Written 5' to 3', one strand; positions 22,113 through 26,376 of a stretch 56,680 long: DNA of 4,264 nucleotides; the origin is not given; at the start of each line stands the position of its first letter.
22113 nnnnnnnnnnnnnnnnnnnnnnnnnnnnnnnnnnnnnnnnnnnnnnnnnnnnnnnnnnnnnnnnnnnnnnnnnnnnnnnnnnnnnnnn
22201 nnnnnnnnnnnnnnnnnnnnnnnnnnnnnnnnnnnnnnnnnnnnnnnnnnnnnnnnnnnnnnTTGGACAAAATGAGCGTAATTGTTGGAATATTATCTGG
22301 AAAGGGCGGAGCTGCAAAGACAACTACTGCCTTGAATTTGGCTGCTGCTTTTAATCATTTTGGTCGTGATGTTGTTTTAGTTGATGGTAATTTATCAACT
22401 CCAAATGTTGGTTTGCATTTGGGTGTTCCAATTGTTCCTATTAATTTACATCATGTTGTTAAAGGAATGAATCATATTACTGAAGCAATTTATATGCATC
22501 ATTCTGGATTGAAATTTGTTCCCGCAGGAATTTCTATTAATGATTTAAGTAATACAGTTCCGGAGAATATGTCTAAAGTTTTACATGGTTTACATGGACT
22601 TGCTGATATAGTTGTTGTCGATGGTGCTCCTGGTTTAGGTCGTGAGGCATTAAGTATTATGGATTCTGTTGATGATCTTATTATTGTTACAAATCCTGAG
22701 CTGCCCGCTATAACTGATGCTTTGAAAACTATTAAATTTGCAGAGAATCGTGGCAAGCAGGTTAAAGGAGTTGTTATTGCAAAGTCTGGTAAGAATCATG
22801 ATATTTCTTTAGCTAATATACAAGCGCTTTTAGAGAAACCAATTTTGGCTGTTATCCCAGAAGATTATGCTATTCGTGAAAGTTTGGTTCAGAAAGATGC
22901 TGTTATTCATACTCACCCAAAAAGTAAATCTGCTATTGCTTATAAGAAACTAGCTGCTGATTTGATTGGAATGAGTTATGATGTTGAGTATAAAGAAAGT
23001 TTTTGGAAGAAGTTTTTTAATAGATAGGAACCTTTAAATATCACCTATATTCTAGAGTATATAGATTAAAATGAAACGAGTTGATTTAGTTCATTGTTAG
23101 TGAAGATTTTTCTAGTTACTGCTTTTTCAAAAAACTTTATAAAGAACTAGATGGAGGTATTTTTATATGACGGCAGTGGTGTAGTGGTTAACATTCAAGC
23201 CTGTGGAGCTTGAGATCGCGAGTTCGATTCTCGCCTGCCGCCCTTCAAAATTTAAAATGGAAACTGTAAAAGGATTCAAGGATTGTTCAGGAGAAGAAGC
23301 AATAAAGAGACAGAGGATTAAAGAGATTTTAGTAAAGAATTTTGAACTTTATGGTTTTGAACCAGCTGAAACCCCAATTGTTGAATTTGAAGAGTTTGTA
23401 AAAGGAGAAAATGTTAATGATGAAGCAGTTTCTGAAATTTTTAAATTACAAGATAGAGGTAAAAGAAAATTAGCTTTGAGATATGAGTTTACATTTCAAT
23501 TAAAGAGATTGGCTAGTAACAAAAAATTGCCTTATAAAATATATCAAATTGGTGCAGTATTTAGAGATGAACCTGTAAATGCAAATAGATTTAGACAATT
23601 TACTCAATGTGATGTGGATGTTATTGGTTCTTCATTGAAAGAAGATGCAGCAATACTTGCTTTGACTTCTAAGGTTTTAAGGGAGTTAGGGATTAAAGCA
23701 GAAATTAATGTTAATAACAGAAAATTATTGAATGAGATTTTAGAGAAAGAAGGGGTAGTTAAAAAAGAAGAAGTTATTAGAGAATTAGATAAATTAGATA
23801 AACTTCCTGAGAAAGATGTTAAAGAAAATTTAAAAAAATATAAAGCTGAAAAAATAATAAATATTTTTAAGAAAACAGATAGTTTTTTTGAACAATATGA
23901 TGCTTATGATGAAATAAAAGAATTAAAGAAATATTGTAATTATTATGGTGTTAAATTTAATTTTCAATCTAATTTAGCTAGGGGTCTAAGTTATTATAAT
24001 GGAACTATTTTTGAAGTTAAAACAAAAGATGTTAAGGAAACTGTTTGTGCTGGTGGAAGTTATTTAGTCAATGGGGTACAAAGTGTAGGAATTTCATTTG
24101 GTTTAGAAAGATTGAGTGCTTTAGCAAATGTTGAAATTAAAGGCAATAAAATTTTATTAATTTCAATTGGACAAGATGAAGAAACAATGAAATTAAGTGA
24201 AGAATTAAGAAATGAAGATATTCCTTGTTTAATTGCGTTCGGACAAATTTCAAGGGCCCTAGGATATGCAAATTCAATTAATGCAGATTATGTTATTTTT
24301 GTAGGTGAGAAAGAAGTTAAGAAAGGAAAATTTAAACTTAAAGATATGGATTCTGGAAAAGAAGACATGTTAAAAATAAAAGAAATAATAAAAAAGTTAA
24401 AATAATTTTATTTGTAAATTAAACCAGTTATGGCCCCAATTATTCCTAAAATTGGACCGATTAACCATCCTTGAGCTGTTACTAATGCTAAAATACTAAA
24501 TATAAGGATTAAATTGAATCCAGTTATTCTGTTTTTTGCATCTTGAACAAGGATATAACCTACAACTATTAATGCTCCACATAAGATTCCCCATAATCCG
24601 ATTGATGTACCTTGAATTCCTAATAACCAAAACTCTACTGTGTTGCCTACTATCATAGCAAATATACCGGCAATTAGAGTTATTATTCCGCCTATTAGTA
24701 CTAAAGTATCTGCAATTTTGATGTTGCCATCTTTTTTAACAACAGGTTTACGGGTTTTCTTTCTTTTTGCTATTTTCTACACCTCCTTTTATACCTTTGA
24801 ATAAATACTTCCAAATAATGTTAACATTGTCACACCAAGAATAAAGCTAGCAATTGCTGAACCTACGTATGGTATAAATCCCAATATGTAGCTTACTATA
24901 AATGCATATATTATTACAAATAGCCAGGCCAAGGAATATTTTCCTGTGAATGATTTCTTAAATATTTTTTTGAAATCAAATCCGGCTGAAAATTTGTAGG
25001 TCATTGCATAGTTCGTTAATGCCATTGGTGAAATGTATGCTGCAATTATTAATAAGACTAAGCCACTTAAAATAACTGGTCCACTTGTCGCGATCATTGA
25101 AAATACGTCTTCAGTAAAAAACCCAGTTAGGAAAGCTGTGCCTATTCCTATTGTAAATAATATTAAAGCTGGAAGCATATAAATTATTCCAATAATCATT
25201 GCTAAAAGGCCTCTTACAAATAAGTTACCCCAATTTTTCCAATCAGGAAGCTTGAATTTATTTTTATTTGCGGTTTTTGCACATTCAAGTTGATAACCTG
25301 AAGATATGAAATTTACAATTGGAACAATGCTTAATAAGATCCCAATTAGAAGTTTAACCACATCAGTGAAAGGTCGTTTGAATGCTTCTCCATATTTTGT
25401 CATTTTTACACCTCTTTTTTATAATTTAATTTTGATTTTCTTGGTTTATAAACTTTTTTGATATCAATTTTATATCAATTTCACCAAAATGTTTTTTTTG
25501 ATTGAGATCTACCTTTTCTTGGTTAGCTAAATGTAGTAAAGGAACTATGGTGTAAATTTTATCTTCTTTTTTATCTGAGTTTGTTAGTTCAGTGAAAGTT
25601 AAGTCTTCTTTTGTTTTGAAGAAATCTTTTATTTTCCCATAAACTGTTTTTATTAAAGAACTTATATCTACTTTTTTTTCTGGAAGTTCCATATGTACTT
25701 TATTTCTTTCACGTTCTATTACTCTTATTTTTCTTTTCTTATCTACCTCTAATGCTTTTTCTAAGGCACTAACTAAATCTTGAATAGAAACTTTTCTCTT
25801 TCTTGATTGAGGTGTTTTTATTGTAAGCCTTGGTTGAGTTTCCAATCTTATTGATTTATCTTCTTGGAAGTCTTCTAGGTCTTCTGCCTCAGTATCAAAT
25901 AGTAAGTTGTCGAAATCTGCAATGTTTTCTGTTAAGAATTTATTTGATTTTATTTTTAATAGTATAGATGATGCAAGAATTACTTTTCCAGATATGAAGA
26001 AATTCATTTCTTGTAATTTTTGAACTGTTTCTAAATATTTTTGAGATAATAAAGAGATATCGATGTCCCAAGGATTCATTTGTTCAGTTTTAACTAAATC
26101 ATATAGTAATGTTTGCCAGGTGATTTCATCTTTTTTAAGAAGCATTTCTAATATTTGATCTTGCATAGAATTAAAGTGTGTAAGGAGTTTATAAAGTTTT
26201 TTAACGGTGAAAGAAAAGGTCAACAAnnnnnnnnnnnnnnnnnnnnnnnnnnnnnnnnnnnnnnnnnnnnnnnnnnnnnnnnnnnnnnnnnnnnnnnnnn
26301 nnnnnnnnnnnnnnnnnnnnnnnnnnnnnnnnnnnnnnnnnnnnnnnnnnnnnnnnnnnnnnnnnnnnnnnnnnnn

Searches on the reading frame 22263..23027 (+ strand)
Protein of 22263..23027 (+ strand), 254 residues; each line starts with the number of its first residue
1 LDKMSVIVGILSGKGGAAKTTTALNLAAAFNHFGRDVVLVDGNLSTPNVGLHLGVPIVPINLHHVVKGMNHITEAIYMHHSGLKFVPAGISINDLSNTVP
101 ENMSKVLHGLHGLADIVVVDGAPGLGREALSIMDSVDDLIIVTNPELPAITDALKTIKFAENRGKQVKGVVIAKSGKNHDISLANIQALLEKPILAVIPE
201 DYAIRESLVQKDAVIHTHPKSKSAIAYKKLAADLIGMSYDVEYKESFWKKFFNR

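Call 96: search_protein_families(library=pfam, proteins=[window:22263-23027:+], max_evalue=0.001)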
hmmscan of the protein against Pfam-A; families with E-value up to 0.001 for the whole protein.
window:22263-23027:+ (254 aa): 6 families
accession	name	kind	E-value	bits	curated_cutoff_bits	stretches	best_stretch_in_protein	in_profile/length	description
PF10609.15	ParA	-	2.5e-17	63.6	27.1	1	5-234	3-245/246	NUBPL iron-transfer P-loop NTPase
PF01656.29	CbiA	-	8.2e-14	52.1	25.4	1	10-209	3-120/125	CobQ/CobB/MinD/ParA nucleotide binding domain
PF13614.12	AAA_31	-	1.4e-12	48.3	27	1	7-156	3-163/177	AAA domain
PF00142.24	Fer4_NifH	-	2.1e-10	41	25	1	12-235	6-245/271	4Fe-4S iron sulfur cluster binding proteins, NifH/frxC family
PF13500.12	AAA_26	-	1.8e-06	28.4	27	1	111-201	96-191/198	AAA domain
PF06564.18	CBP_BcsQ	-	9.6e-06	25.7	21.3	1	13-232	9-231/234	Cellulose biosynthesis protein BcsQ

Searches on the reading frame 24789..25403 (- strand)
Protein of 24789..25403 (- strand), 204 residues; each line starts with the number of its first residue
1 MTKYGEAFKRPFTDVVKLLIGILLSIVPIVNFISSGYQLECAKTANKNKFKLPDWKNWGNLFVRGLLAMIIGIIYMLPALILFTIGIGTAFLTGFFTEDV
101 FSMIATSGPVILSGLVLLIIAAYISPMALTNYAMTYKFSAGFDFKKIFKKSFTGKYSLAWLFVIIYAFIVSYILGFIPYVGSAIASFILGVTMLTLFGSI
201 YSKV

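Call 96: search_protein_families(library=pfam, proteins=[window:24789-25403:-], max_evalue=0.001)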
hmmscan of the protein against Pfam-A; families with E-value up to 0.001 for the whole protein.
window:24789-25403:- (204 aa): 1 family
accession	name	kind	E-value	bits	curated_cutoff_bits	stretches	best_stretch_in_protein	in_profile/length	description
PF13197.11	DUF4013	-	4.3e-32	111.7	26.9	1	21-178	2-167/168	Protein of unknown function (DUF4013)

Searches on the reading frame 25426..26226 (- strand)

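Call 97: search_protein_families(library=pfam, proteins=[window:25426-26226:-], max_evalue=0.001)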
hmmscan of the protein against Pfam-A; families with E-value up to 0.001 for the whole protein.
window:25426-26226:- (266 aa): 1 family
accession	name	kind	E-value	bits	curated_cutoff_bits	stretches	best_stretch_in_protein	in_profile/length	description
PF02616.19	SMC_ScpA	-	2.6e-11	44.4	24.6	1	44-254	1-231/232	Segregation and condensation protein ScpA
